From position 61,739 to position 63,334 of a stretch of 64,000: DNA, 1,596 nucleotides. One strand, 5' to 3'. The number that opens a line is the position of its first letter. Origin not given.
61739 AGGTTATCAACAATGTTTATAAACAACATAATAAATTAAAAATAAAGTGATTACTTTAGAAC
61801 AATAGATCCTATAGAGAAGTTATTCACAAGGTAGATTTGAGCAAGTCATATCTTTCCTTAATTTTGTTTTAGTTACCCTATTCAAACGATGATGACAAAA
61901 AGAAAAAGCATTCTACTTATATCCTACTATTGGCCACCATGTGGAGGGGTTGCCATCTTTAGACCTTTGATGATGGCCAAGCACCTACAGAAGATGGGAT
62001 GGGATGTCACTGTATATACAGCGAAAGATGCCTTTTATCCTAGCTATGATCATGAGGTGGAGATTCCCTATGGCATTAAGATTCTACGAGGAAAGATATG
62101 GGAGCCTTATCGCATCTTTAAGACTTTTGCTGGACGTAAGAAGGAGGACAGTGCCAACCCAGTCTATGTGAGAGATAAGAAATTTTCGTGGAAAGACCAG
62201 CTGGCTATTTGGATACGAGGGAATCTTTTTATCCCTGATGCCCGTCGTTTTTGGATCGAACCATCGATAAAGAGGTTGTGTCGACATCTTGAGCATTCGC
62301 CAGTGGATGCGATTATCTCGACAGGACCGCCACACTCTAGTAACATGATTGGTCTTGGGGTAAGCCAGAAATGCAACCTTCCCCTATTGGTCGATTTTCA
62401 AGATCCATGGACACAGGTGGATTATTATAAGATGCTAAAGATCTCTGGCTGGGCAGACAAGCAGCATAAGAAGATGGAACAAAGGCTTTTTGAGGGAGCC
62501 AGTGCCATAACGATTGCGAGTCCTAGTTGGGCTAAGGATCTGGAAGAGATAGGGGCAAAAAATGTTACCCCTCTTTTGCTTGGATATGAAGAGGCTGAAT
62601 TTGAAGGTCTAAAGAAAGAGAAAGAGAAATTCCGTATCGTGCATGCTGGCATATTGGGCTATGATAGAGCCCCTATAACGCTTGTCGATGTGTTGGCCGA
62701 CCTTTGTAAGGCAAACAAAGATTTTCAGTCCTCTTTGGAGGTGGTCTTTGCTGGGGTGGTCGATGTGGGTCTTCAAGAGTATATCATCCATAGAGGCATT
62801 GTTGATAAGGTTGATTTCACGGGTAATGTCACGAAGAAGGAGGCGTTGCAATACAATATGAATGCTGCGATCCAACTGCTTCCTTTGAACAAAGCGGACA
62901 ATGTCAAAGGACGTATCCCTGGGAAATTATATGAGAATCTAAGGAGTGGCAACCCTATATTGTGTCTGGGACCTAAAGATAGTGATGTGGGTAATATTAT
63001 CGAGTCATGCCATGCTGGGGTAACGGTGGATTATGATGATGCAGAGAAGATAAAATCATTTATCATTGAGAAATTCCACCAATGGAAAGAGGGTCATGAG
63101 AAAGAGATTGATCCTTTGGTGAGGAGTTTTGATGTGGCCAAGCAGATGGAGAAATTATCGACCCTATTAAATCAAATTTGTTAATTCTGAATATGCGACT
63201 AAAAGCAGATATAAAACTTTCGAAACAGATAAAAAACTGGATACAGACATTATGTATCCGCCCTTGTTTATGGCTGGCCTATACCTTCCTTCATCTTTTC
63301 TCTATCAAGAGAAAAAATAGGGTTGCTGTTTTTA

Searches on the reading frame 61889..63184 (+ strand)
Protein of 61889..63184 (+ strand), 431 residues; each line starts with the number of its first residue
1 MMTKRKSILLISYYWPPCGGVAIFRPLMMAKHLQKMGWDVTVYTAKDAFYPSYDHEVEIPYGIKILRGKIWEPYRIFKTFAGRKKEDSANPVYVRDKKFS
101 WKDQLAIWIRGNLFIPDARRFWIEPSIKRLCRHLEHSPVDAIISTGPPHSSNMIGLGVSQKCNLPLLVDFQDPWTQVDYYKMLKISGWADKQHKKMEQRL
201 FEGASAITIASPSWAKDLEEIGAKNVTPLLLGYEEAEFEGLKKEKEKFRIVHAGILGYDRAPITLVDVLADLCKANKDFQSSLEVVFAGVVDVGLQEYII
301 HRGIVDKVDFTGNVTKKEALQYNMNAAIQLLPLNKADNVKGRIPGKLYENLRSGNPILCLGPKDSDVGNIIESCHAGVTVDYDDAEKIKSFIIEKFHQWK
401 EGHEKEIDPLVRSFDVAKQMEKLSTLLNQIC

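Call 3: search_protein_families(library=pfam, proteins=[window:61889-63184:+], max_evalue=1)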
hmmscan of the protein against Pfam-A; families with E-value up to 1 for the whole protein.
window:61889-63184:+ (431 aa): 4 families
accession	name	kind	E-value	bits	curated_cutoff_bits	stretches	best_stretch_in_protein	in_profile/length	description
PF13579.12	Glyco_trans_4_4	-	2.2e-10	41.5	29.7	1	27-225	8-149/158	Glycosyl transferase 4-like domain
PF13439.12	Glyco_transf_4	-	4.7e-05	23.9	28.5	1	29-224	11-155/170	Glycosyltransferase Family 4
PF13692.12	Glyco_trans_1_4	-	0.00087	20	27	1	249-390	3-134/142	Glycosyl transferases group 1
PF00534.26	Glycos_transf_1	-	0.00093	19.2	26.4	1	235-389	3-149/172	Glycosyl transferases group 1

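Call 89: find_encoding_contigs(protein=window:61889-63184:+, flank=10000, max_places=4)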
Protein window:61889-63184:+ (431 aa): 4 contigs read that carry it; 1 place shown.
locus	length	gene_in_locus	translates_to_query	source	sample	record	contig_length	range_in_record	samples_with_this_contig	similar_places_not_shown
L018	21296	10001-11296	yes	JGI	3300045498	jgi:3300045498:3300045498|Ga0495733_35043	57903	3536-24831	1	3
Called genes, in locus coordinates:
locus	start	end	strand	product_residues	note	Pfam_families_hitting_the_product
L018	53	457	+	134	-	-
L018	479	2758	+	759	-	PF13715:CarbopepD_reg_2 (weak), PF07715:Plug, PF00593:TonB_dep_Rec_b-barrel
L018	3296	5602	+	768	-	PF13620:CarboxypepD_reg (weak), PF13715:CarbopepD_reg_2, PF14905:OMP_b-brl_3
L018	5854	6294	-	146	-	-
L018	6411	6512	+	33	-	-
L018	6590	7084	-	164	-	-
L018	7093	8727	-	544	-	PF11692:DUF3289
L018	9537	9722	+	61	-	-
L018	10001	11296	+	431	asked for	PF13579:Glyco_trans_4_4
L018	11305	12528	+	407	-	PF04464:Glyphos_transf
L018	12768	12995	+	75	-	-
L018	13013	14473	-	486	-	PF01943:Polysacc_synt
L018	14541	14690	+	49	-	-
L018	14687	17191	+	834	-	PF09586:YfhO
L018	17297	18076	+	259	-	PF18075:FtsX_ECD, PF02687:FtsX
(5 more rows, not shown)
